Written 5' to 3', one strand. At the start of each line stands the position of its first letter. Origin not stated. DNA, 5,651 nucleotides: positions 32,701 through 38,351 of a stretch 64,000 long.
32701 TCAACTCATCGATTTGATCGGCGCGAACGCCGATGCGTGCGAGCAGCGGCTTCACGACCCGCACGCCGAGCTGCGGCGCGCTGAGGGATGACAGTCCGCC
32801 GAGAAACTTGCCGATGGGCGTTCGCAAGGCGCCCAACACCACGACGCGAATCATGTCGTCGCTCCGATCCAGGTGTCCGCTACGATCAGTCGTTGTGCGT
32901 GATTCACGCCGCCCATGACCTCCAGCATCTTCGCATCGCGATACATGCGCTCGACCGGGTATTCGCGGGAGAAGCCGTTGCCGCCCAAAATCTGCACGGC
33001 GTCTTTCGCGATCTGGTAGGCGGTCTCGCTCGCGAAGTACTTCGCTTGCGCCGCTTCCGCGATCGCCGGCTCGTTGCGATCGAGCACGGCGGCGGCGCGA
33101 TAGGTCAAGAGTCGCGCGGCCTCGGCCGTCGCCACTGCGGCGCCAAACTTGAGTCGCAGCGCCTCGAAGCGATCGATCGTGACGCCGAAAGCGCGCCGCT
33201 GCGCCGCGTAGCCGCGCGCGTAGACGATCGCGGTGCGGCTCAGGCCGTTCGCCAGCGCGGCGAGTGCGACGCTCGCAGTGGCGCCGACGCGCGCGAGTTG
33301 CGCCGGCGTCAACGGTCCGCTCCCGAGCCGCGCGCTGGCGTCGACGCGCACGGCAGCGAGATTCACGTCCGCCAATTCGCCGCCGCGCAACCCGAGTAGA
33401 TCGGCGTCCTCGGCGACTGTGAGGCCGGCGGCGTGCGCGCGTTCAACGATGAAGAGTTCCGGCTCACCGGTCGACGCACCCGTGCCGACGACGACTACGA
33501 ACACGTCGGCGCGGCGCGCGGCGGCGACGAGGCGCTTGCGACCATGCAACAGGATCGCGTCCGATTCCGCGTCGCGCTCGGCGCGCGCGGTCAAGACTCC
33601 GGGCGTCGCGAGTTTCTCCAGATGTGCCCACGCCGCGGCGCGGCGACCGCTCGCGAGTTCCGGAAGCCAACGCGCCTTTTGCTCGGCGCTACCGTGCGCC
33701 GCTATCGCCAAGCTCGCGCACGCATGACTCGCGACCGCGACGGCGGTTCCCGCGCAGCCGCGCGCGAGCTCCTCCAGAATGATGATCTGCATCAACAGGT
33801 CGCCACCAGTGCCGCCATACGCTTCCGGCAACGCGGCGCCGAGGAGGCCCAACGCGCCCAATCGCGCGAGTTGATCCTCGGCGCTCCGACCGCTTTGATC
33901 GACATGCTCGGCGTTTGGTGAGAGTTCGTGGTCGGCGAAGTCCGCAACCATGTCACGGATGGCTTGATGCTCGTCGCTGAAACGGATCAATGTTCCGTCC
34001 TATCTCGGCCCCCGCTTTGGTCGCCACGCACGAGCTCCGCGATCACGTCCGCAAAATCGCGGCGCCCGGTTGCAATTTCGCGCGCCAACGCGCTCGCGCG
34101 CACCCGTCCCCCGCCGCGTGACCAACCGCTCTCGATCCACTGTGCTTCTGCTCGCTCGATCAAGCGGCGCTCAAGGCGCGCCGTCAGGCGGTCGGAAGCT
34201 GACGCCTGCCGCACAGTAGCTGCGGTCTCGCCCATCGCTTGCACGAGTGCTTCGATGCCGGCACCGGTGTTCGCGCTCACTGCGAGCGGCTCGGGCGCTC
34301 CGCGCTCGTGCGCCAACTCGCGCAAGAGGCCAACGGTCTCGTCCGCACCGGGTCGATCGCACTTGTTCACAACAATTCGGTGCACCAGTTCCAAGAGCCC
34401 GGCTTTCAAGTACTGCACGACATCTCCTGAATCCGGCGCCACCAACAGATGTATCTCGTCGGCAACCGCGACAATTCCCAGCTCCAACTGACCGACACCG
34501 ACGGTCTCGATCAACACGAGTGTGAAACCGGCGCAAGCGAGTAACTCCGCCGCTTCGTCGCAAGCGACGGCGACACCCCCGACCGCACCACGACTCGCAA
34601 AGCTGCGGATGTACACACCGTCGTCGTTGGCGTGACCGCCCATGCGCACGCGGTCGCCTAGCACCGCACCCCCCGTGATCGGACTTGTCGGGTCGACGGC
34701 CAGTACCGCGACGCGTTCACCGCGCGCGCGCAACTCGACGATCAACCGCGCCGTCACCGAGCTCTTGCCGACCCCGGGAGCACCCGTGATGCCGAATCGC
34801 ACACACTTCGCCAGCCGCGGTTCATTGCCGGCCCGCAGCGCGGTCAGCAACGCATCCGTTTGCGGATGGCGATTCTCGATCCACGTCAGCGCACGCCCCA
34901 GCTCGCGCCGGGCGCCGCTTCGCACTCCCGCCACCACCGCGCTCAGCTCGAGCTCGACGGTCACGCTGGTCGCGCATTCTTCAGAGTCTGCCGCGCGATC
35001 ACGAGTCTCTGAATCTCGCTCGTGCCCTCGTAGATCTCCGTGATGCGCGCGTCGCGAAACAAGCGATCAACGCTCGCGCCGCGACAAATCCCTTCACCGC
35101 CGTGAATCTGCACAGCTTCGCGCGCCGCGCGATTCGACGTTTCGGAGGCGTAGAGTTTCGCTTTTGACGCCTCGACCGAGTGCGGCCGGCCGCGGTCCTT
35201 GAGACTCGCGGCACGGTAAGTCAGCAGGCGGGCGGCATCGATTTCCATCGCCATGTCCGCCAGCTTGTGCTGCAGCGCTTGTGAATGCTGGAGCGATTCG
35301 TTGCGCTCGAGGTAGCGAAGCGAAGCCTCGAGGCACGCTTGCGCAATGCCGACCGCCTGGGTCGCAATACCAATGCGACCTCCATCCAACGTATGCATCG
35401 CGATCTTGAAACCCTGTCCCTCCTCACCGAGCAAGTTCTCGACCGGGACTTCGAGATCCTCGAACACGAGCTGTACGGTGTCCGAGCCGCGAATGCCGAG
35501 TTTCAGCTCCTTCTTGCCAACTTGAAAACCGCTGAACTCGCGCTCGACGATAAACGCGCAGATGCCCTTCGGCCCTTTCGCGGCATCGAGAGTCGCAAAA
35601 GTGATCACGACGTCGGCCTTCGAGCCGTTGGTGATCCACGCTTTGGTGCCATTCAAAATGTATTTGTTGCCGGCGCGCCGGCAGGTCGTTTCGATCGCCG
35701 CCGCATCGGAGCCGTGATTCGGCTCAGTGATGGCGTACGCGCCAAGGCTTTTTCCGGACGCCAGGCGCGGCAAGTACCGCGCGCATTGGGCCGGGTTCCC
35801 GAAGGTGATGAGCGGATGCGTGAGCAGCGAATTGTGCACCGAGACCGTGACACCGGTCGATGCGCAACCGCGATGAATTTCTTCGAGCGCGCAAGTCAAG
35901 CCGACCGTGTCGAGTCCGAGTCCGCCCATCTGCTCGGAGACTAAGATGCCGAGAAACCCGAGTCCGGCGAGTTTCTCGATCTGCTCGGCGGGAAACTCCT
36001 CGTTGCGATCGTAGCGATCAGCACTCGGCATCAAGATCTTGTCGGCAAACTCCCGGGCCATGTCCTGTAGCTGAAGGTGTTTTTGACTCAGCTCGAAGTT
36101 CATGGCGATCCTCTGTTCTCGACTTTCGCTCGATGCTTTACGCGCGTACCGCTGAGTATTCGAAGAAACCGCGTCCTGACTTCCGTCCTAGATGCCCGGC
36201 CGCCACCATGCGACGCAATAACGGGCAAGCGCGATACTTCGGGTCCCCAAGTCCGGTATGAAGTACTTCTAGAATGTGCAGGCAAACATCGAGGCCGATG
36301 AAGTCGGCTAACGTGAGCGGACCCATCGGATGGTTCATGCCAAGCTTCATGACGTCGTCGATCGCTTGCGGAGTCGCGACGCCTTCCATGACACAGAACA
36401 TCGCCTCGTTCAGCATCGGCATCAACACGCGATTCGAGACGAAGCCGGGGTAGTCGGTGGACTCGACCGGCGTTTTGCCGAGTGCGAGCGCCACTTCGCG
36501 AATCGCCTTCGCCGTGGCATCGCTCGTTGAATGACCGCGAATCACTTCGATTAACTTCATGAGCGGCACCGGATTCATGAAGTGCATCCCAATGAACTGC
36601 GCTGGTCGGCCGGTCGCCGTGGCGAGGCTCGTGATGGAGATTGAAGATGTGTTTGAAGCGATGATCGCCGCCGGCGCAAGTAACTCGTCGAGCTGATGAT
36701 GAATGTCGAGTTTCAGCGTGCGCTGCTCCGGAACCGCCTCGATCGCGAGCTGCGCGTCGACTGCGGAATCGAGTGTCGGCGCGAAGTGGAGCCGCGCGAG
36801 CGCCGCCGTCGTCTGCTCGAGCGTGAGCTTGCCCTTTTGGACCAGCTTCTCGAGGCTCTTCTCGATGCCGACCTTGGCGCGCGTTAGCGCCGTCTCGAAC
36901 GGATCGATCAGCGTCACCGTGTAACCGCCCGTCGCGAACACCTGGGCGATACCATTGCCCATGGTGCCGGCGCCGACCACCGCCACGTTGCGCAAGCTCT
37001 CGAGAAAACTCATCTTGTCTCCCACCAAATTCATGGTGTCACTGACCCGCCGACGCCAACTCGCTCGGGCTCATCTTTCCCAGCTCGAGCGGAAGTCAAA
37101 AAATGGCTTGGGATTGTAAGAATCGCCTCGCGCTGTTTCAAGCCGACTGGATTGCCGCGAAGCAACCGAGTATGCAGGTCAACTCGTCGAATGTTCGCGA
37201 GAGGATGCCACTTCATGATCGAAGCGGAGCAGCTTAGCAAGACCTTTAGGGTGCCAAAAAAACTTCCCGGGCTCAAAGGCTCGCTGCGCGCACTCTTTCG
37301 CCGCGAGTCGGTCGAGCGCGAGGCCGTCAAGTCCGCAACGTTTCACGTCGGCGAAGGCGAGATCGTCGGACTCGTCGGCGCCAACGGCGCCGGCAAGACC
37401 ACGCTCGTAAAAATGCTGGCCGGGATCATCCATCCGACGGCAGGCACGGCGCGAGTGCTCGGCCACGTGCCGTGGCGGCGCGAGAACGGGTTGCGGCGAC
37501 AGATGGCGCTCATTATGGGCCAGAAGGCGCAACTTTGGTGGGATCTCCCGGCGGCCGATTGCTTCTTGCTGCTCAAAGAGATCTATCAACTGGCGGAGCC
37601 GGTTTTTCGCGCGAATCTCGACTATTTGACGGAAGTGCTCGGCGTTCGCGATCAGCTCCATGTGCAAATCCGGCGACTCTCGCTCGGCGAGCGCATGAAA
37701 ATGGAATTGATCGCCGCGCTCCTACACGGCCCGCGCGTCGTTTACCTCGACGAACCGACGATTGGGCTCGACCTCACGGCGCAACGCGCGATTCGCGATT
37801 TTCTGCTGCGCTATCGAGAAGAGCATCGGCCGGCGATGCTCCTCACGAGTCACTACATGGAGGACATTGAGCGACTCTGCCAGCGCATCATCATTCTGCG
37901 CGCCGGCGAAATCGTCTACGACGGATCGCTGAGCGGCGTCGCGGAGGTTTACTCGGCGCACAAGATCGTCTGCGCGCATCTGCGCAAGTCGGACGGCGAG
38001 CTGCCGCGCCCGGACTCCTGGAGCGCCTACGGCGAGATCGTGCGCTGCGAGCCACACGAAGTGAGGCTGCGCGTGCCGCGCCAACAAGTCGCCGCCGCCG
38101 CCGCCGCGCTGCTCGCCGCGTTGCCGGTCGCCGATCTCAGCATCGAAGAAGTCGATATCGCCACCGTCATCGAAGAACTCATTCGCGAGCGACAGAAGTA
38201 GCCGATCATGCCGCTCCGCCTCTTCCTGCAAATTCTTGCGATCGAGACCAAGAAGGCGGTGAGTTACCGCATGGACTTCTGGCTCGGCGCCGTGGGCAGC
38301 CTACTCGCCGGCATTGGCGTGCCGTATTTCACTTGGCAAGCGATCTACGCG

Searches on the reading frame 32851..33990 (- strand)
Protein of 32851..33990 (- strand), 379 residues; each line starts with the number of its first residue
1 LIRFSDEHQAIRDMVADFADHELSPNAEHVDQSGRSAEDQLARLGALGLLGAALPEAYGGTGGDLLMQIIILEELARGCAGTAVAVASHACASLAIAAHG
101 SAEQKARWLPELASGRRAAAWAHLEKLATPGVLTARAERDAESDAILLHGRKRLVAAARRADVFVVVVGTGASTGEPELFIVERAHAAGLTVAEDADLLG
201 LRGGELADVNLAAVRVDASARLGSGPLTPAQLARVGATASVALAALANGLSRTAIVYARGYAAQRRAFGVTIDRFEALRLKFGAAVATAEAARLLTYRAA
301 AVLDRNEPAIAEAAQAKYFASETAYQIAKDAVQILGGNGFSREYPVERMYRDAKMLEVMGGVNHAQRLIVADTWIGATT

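Call 43: search_protein_families(library=pfam, proteins=[window:32851-33990:-])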
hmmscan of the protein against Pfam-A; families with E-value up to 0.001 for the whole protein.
window:32851-33990:- (379 aa): 4 families
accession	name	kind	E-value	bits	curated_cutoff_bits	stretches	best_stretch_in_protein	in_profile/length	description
PF02771.21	Acyl-CoA_dh_N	-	4.8e-35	120.8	22.9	1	5-115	1-112/113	Acyl-CoA dehydrogenase, N-terminal domain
PF00441.29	Acyl-CoA_dh_1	-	3.5e-32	112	22.4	1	241-372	16-147/150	Acyl-CoA dehydrogenase, C-terminal domain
PF08028.16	Acyl-CoA_dh_2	-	4.6e-12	46.8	22.7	1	243-356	3-126/134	Acyl-CoA dehydrogenase, C-terminal domain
PF02770.24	Acyl-CoA_dh_M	-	1.1e-07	32.3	33.3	1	135-211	18-94/97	Acyl-CoA dehydrogenase, middle domain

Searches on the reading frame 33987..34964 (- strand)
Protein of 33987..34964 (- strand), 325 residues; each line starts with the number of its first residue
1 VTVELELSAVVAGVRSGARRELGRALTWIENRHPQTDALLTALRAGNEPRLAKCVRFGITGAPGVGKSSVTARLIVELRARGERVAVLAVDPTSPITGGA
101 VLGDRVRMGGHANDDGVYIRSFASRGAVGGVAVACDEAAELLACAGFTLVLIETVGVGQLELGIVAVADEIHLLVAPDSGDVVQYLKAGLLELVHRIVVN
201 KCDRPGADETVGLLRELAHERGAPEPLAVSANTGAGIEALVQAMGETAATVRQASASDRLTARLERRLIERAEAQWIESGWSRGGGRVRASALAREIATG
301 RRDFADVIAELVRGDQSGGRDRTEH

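Call 43: search_protein_families(library=pfam, proteins=[window:33987-34964:-])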
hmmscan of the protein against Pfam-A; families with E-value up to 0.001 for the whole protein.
window:33987-34964:- (325 aa): 3 families
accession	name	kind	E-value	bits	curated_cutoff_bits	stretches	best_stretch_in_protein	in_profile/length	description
PF03308.22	MeaB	-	2.2e-66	224.1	23.1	1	22-267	1-255/273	Methylmalonyl Co-A mutase-associated GTPase MeaB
PF01656.29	CbiA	-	4.1e-06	27.2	25.4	1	64-211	9-94/125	CobQ/CobB/MinD/ParA nucleotide binding domain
PF10609.15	ParA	-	0.00052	19.9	27.1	0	61-92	11-42/246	NUBPL iron-transfer P-loop NTPase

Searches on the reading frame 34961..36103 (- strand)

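Call 43: search_protein_families(library=pfam, proteins=[window:34961-36103:-])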
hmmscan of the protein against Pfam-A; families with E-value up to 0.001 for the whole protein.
window:34961-36103:- (380 aa): 4 families
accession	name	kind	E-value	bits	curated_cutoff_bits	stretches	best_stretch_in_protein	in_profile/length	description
PF00441.29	Acyl-CoA_dh_1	-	6.1e-47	160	22.4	1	229-373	1-149/150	Acyl-CoA dehydrogenase, C-terminal domain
PF02771.21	Acyl-CoA_dh_N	-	1.3e-34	119.3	22.9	1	7-118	2-113/113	Acyl-CoA dehydrogenase, N-terminal domain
PF02770.24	Acyl-CoA_dh_M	-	3.7e-24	85.2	33.3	1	122-216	1-96/97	Acyl-CoA dehydrogenase, middle domain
PF08028.16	Acyl-CoA_dh_2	-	2.3e-21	76.9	22.7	1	244-362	1-133/134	Acyl-CoA dehydrogenase, C-terminal domain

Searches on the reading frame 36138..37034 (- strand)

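Call 43: search_protein_families(library=pfam, proteins=[window:36138-37034:-])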
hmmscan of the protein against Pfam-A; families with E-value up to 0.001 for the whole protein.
window:36138-37034:- (298 aa): 3 families
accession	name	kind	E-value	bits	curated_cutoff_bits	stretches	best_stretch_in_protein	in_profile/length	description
PF02737.24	3HCDH_N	-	5.2e-62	209.4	22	1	16-194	1-179/180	3-hydroxyacyl-CoA dehydrogenase, NAD binding domain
PF00725.27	3HCDH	-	2.2e-37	127.9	22.1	1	197-293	1-97/97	3-hydroxyacyl-CoA dehydrogenase, C-terminal domain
PF07992.20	Pyr_redox_2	-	0.00086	19.2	26.1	0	15-68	143-196/291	Pyridine nucleotide-disulphide oxidoreductase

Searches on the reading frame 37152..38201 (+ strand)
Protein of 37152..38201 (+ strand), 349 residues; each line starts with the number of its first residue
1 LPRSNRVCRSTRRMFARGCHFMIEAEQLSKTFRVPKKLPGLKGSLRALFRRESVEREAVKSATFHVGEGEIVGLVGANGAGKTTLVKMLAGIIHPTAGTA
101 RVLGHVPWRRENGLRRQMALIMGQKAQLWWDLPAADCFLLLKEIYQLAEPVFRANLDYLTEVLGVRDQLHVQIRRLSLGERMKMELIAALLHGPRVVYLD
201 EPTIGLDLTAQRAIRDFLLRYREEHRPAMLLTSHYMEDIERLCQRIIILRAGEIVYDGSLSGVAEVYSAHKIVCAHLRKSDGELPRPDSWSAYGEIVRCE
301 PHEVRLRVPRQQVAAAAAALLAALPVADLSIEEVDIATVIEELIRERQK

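Call 43: search_protein_families(library=pfam, proteins=[window:37152-38201:+])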
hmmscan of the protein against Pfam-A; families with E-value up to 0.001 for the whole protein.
window:37152-38201:+ (349 aa): 2 families
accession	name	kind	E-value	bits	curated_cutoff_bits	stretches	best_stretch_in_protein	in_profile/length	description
PF00005.33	ABC_tran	-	3.2e-22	80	25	1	60-203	2-136/137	ABC transporter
PF13304.12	AAA_21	-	5.6e-10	40.2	27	1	170-234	232-298/304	AAA domain, putative AbiEii toxin, Type IV TA system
